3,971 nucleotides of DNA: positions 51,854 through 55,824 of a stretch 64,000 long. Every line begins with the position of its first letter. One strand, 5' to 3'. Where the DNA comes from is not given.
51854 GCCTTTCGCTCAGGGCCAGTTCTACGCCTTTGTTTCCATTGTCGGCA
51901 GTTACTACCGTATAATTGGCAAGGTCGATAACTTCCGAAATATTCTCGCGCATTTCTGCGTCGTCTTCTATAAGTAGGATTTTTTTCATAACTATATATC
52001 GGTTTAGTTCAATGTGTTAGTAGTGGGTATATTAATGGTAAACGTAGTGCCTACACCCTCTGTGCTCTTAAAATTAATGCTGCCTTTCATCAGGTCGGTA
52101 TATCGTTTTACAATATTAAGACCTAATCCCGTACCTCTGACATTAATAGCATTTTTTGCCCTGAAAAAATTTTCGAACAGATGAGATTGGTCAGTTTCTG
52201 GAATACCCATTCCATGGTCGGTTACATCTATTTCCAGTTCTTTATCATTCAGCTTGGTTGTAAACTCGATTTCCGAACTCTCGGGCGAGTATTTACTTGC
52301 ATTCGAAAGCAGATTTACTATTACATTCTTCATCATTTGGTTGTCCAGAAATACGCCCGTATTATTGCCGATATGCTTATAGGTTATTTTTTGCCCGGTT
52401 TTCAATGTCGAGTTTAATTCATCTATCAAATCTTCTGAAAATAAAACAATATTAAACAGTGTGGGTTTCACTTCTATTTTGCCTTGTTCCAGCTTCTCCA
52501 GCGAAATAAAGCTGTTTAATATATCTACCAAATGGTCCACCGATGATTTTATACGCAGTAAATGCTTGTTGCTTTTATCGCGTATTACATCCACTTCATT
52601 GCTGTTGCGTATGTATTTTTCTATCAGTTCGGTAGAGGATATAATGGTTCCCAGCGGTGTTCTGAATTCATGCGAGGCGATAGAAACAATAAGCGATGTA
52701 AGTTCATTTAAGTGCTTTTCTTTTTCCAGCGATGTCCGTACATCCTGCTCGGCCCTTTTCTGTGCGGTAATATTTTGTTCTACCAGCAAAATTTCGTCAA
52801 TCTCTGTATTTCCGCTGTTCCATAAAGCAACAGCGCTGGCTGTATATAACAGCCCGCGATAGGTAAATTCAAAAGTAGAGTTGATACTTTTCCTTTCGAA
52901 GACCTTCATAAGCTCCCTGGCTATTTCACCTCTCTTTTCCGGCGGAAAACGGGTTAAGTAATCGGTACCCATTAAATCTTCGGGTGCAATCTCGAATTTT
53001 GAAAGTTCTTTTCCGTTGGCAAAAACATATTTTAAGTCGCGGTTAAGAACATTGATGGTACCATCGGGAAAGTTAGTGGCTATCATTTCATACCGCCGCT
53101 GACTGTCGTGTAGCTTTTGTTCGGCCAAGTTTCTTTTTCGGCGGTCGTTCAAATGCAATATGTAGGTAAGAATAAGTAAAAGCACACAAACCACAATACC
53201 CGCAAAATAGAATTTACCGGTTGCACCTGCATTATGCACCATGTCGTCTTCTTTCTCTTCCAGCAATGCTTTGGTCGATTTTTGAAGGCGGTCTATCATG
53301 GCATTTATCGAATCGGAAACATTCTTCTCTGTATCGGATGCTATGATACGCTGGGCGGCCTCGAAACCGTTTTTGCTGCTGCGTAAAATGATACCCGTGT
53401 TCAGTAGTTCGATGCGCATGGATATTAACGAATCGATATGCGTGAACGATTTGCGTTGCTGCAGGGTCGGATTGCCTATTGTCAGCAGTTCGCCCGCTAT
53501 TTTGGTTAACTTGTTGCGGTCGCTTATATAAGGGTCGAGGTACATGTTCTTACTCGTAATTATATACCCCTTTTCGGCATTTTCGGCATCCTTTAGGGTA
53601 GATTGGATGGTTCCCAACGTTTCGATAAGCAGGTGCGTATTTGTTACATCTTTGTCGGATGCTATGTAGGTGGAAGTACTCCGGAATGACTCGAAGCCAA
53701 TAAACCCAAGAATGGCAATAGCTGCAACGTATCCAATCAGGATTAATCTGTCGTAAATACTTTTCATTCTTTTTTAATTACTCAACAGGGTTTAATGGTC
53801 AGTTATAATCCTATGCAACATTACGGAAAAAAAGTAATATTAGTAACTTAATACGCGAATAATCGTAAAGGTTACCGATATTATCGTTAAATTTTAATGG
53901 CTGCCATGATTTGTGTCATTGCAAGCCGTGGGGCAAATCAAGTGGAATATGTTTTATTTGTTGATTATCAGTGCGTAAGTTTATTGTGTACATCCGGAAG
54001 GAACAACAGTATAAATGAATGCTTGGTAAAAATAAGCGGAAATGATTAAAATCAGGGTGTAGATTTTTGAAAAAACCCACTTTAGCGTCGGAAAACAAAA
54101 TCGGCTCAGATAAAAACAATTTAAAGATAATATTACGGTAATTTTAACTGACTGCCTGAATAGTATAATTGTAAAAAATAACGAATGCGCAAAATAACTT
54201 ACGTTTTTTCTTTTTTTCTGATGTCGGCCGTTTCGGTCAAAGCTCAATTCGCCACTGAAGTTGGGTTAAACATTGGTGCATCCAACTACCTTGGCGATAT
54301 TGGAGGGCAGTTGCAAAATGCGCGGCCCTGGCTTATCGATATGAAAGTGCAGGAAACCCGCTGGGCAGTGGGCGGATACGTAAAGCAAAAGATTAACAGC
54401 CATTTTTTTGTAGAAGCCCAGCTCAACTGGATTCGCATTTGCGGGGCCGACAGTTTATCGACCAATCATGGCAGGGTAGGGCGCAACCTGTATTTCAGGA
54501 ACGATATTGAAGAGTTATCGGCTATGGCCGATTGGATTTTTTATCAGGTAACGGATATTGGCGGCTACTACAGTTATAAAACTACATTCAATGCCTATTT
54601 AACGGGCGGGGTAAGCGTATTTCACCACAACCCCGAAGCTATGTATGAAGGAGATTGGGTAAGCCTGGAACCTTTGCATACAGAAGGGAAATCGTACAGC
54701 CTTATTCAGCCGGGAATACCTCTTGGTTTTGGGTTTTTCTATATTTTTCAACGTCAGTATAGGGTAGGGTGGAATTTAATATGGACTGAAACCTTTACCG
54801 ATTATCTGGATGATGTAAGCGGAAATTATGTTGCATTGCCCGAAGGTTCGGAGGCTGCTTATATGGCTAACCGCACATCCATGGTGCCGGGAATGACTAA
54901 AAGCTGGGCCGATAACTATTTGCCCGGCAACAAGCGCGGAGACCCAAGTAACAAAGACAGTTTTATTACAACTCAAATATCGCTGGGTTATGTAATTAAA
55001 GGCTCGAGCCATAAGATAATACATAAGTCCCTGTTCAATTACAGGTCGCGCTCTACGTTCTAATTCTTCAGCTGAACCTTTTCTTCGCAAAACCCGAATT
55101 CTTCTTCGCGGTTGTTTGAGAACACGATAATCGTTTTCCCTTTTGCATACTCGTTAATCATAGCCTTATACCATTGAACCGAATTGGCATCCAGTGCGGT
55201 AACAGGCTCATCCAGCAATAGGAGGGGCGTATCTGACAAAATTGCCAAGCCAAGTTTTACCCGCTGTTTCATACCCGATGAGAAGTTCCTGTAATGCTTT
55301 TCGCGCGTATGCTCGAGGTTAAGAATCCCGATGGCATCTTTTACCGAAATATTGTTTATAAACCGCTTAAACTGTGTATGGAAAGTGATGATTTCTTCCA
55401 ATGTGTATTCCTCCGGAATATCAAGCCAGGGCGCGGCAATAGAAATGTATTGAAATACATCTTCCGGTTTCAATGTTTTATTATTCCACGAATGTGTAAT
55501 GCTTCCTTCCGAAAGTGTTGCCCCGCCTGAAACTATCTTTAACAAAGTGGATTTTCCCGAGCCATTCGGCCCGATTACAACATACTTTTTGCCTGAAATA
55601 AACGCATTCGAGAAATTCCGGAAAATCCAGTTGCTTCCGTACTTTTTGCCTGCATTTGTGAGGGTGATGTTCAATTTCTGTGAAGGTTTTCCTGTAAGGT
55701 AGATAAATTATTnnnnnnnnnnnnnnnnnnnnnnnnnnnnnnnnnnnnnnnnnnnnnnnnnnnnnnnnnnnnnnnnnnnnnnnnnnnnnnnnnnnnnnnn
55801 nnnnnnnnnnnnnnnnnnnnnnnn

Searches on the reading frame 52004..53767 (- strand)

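Call 6: search_protein_families(library=pfam, proteins=[window:52004-53767:-], max_evalue=0.01)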
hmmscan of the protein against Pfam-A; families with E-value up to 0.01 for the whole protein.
window:52004-53767:- (587 aa): 6 families
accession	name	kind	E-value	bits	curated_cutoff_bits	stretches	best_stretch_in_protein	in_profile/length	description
PF02518.31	HATPase_c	-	4.5e-26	91.9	26.4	1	477-583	4-110/111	Histidine kinase-, DNA gyrase B-, and HSP90-like ATPase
PF05227.19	CHASE3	-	1.2e-20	74.2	28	1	39-173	3-136/138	CHASE3 domain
PF00512.31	HisKA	-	8.4e-09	35.8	26.9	1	360-429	5-66/66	His Kinase A (phospho-acceptor) domain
PF08448.16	PAS_4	-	0.00032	21.4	23.1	1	232-303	3-74/110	PAS fold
PF00989.32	PAS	-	0.0036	17.8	22.6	1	226-305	3-81/113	PAS fold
PF13581.12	HATPase_c_2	-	0.0036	17.7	27.4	1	483-577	40-124/127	Histidine kinase-like ATPase domain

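Call 34: search_protein_families(library=ncbifam, proteins=[window:52004-53767:-], max_evalue=0.001)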
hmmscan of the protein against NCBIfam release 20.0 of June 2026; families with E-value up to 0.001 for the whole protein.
window:52004-53767:- (587 aa): 80 families (the best 25 are shown)
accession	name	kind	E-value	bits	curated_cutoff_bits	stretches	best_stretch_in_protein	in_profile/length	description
NF045595.1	HK_scytonemin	equivalog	1.2e-54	185.8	865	1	328-582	386-635/637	scytonemin biosynthesis sensor histidine kinase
NF047874.1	MASE3_PAS_HK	subfamily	6.8e-50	170.5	560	1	209-584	250-627/655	MASE3 domain-containing sensor histidine kinase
NF046044.1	PnpS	equivalog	1.6e-41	142.6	400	1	214-581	45-390/390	two-component system histidine kinase PnpS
NF033092.0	HK_WalK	equivalog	1.9e-38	132.5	725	1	215-581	249-593/594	cell wall metabolism sensor histidine kinase WalK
NF008468.0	PRK11360.1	equivalog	4.3e-34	117.9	646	1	216-584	260-610/616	two-component system sensor histidine kinase AtoS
TIGR02956.1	TMAO_torS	equivalog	7.7e-34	117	676.5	1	358-583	465-683/967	TMAO reductase system sensor histidine kinase/response regulator TorS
NF041947.1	LuxQ_Vibrio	equivalog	1.3e-33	115.9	1200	1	320-584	435-698/843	quorum-sensing autoinducer 2 sensor kinase/phosphatase LuxQ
TIGR02966.1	phoR_proteo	equivalog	2e-33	115.9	334.2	1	349-579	106-332/333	phosphate regulon sensor histidine kinase PhoR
NF041832.1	near_NosP_CTERM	subfamily_domain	9.7e-31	107.2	400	1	396-584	39-227/370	NahK/ErcS family hybrid sensor histidine kinase/response regulator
NF008302.0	PRK11091.1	equivalog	1.2e-30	106.4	838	1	331-582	264-505/779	aerobic respiration two-component sensor histidine kinase ArcB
NF038297.2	hybrid_HK_HrmK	equivalog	7.3e-29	100.9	725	1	323-584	201-459/607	hybrid histidine kinase/response regulator HrmK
NF041880.1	EPS_EpsF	equivalog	1.1e-28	100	900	1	341-581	258-492/492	response regulator EpsF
NF008312.0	PRK11100.1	equivalog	2e-28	99.5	356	1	337-582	240-474/477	two-component system sensor histidine kinase CreC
NF006800.0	PRK09303.1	equivalog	2.8e-28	98.9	342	1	354-584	146-379/383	histidine kinase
NF011874.0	PRK15347.1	equivalog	3.3e-28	98.2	852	1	335-584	387-616/921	two component system sensor kinase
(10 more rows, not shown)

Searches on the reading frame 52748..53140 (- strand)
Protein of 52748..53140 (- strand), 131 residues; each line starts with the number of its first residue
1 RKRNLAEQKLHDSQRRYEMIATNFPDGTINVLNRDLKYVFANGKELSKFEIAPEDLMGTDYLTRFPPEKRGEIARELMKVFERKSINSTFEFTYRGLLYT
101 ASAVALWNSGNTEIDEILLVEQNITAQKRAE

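Call 38: search_solved_structures(query=window:52748-53140:-, max_evalue=0.01, show_alignments=2)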
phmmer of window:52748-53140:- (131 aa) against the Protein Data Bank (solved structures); distinct sequences matched with E-value up to 0.01: 0.

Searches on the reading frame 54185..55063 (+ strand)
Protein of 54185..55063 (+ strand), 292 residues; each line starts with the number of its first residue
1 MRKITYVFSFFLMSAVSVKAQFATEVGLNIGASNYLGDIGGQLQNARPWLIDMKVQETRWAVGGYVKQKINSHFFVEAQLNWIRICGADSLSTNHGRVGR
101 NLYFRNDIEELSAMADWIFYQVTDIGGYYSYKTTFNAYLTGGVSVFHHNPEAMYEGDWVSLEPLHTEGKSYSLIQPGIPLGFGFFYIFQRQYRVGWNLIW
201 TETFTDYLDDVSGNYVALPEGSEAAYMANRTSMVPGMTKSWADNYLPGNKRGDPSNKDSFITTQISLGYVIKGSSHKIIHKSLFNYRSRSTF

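Call 6: search_protein_families(library=pfam, proteins=[window:54185-55063:+], max_evalue=0.01)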
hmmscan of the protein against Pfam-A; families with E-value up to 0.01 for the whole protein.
window:54185-55063:+ (292 aa): 2 families
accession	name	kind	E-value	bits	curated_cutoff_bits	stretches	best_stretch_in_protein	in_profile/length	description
PF19573.5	DUF6089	-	2.4e-09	37.4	23.2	1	6-210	4-184/226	Domain of unknown function (DUF6089)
PF13505.12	OMP_b-brl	-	0.0016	19.1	28.7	1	9-195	7-147/175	Outer membrane protein beta-barrel domain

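Call 34: search_protein_families(library=ncbifam, proteins=[window:54185-55063:+], max_evalue=0.001)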
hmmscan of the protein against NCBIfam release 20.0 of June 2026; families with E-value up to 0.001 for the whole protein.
window:54185-55063:+ (292 aa): 1 family
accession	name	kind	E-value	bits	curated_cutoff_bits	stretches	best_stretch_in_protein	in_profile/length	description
NF052316.1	T9SS_PorG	equivalog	7.1e-24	84.7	130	1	23-270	3-201/209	type IX secretion system protein PorG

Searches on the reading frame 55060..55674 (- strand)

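Call 6: search_protein_families(library=pfam, proteins=[window:55060-55674:-], max_evalue=0.01)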
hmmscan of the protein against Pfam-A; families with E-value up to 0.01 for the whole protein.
window:55060-55674:- (204 aa): 9 families
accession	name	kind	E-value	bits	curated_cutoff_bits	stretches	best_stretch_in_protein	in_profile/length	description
PF00005.33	ABC_tran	-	1.1e-20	75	25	1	20-158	3-136/137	ABC transporter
PF13304.12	AAA_21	-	5.7e-11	43.5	27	2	31-74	2-60/304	AAA domain, putative AbiEii toxin, Type IV TA system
PF02463.25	SMC_N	-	1.5e-07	31.5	40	1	25-189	21-199/220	RecF/RecN/SMC N terminal domain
PF13555.12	AAA_29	-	0.00018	21.6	27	1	15-45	8-39/61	P-loop containing region of AAA domain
PF13175.12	AAA_15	-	0.0014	18.7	32.1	1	18-109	11-91/374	AAA ATPase domain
PF24389.1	ORC-CDC6-like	-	0.0045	16.2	27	1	23-49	27-53/571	ORC-CDC6-like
PF13173.12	AAA_14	-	0.0047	17.4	27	0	30-50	4-24/129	AAA domain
PF03193.22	RsgA_GTPase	-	0.0053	17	30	0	25-63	103-141/174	RsgA GTPase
PF01926.29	MMR_HSR1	-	0.0056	17.2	21.9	0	31-162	2-93/113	50S ribosome-binding GTPase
